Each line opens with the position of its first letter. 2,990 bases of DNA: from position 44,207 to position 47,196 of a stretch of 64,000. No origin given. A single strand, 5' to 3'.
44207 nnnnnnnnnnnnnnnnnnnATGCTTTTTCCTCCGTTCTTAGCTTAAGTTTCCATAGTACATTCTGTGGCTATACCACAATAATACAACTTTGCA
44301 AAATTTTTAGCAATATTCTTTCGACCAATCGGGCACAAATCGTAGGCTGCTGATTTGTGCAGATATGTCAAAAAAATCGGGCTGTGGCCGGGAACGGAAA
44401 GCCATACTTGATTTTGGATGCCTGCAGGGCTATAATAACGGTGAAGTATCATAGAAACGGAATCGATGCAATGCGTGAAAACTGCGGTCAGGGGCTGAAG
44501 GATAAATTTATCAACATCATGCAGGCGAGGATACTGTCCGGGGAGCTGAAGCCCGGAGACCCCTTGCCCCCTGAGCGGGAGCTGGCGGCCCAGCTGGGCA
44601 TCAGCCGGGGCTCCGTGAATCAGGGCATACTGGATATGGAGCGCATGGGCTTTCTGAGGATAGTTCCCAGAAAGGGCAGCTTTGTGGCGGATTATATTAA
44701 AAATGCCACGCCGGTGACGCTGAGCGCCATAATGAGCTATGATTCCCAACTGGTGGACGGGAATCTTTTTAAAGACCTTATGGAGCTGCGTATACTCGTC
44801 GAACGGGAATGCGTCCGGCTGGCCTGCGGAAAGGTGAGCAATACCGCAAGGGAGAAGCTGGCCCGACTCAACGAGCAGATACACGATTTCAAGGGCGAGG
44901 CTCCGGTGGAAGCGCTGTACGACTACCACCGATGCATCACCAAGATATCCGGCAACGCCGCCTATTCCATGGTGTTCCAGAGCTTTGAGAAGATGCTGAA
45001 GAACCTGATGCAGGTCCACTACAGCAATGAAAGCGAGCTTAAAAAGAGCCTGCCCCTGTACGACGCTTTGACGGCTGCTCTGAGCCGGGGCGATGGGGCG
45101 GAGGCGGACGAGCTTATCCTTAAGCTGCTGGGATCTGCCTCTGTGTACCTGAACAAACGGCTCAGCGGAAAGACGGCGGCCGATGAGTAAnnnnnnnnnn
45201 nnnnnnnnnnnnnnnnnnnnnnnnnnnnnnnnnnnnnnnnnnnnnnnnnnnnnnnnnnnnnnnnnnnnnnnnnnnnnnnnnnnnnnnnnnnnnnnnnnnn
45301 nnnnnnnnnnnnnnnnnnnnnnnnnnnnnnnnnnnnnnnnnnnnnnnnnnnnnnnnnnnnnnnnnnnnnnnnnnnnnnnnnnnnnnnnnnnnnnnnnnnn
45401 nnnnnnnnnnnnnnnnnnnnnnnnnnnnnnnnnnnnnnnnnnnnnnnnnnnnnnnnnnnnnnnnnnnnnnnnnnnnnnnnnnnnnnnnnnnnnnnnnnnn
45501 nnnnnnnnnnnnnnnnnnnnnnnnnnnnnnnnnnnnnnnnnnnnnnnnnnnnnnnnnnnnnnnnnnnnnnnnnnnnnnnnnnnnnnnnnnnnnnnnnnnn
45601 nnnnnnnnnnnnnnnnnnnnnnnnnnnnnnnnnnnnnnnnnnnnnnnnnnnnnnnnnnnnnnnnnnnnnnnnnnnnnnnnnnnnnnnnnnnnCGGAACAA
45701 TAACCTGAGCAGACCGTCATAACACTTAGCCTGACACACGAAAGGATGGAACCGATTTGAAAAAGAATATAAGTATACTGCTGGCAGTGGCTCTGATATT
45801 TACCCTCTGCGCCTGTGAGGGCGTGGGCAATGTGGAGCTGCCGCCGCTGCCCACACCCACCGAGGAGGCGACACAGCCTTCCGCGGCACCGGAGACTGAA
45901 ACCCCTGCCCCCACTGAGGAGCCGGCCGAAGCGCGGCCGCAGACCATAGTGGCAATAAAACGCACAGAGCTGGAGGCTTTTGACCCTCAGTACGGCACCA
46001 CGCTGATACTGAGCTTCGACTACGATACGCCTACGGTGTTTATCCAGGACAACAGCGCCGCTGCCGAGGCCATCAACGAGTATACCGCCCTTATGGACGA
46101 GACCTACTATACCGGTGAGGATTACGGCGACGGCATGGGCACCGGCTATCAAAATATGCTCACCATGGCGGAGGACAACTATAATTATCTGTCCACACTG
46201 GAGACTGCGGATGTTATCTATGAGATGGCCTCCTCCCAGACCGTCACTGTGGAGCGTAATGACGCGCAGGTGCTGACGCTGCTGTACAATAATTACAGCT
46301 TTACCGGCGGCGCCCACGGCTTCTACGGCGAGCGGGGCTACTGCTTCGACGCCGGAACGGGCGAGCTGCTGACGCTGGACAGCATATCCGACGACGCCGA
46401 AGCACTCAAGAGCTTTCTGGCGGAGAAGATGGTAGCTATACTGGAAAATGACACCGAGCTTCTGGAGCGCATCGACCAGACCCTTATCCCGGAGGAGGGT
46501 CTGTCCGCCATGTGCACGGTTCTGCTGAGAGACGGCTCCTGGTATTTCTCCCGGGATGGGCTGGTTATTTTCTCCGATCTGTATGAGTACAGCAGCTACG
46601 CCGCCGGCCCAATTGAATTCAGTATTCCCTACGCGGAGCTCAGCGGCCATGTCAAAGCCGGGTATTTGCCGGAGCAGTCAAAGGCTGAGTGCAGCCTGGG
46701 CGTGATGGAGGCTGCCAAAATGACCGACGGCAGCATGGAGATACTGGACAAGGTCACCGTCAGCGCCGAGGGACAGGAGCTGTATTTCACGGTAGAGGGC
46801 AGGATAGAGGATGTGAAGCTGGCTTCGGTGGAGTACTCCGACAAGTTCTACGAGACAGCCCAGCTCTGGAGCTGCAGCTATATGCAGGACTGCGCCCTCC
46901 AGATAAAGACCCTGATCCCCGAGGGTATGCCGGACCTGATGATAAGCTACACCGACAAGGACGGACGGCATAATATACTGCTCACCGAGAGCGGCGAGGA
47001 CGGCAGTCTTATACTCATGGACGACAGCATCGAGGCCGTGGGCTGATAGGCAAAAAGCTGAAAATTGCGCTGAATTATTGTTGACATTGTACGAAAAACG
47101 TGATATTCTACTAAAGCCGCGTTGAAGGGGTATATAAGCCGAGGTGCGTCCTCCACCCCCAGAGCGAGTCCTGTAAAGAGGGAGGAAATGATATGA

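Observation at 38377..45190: GntR(FCD)-controlled four-gene redox operon: CrtI-like flavoenzyme, FNR/2Fe-2S reductase, FeS flavoprotein, HypA-like protein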

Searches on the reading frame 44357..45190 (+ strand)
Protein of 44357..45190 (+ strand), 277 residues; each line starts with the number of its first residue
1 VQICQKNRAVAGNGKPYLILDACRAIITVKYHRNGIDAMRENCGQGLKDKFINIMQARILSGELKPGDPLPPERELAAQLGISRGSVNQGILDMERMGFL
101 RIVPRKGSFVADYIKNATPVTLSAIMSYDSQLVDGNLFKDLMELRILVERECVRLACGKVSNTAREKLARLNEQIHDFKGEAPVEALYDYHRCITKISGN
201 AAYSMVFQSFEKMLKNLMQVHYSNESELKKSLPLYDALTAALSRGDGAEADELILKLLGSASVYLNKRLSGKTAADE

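Call 3: search_protein_families(library=pfam, proteins=[window:44357-45190:+], max_evalue=0.01)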
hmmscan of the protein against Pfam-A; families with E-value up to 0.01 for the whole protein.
window:44357-45190:+ (277 aa): 4 families
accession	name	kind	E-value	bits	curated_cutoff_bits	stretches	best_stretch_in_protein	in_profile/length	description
PF07729.17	FCD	-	2.5e-15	57.4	24.3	1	140-258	1-123/125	FCD domain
PF00392.27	GntR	-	2.1e-14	53.4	27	1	56-110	10-64/64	Bacterial regulatory proteins, gntR family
PF07840.17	FadR_C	-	1.6e-08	35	23.6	1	112-256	2-143/164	FadR C-terminal domain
PF13412.12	HTH_24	-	0.0035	17.3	21.9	1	74-100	21-47/48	Winged helix-turn-helix DNA-binding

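Call 4: search_protein_families(library=ncbifam, proteins=[window:44357-45190:+], max_evalue=0.01)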
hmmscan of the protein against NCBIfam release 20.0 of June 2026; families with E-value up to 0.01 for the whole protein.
window:44357-45190:+ (277 aa): 25 families
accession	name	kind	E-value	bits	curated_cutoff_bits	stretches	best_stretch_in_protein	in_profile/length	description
NF003011.0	PRK03837.1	subfamily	4.7e-19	68.9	260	1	47-263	14-231/241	transcriptional regulator NanR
NF003444.0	PRK04984.1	equivalog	1.6e-16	60.5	189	1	59-256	20-214/239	fatty acid metabolism transcriptional regulator FadR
TIGR02812.1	fadR_gamma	equivalog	4.7e-15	55.9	249.2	1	58-256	18-213/235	fatty acid metabolism transcriptional regulator FadR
NF007001.0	PRK09464.1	equivalog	1.9e-14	53.9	330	1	47-218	11-181/254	pyruvate dehydrogenase complex transcriptional repressor PdhR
NF007442.0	PRK09990.1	equivalog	1.4e-12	47.6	301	1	54-214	18-180/256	transcriptional regulator GlcC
NF052282.1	PLP_TF_PdxR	equivalog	6.3e-12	45.3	320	1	53-118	8-73/448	MocR-like pyridoxine biosynthesis transcription factor PdxR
NF007741.0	PRK10421.1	equivalog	1.6e-11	44.1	311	1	47-254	8-222/262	transcriptional regulator LldR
TIGR02018.2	his_ut_repres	equivalog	3.3e-11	43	220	1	55-123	8-76/226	histidine utilization transcriptional repressor HutC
TIGR03338.1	phnR_burk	equivalog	3.8e-09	36.5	271.5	1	55-112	20-76/212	phosphonate utilization associated transcriptional regulator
NF052286.1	ecto_TF_EhuR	exception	6.5e-09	34.8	480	1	53-143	18-106/458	MocR-like ectoine utilization transcription factor EhuR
NF047563.1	modulin_PmtR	equivalog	2.1e-07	31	200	1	45-112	11-78/125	PSM export ABC transporter transcriptional regulator PmtR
TIGR02404.1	trehalos_R_Bsub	equivalog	6.2e-07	29.3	211.95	1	55-130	9-82/233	trehalose operon repressor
NF053730.1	TransRegRv1152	equivalog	3.8e-06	26.8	170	1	43-114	13-84/120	Rv1152 family transcriptional regulator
NF052441.1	TransRegRv0792c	equivalog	6.3e-06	25.6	400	1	52-116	22-86/260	Rv0792c family HTH-type transcriptional regulator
TIGR03337.1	phnR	equivalog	6.5e-06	26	296.75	1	54-111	9-66/231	phosphonate utilization transcriptional regulator PhnR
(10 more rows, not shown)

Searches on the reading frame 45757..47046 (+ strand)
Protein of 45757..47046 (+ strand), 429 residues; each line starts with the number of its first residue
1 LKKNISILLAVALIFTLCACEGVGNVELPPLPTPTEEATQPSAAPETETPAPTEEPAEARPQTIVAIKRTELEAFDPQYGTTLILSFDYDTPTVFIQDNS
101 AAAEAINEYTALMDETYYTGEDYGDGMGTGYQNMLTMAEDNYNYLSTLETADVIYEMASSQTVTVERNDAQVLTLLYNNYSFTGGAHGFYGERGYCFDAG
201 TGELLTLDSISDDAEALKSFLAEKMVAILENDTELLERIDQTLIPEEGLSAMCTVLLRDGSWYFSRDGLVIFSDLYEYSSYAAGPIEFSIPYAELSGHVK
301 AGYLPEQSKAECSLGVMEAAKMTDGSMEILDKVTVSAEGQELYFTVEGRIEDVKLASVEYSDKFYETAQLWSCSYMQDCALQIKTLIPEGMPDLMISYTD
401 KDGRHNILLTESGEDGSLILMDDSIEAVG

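Call 40: search_protein_families(library=pfam, proteins=[window:45757-47046:+], max_evalue=0.00001)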
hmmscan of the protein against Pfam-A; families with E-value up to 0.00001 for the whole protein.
window:45757-47046:+ (429 aa): 2 families
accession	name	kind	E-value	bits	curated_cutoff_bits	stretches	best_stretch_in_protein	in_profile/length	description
PF11738.13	DUF3298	-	8e-10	40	24.1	1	257-293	48-84/84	Protein of unknown function (DUF3298)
PF13739.11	PdaC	-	4.3e-08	34.6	29.1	1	84-189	7-94/95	Deacetylase PdaC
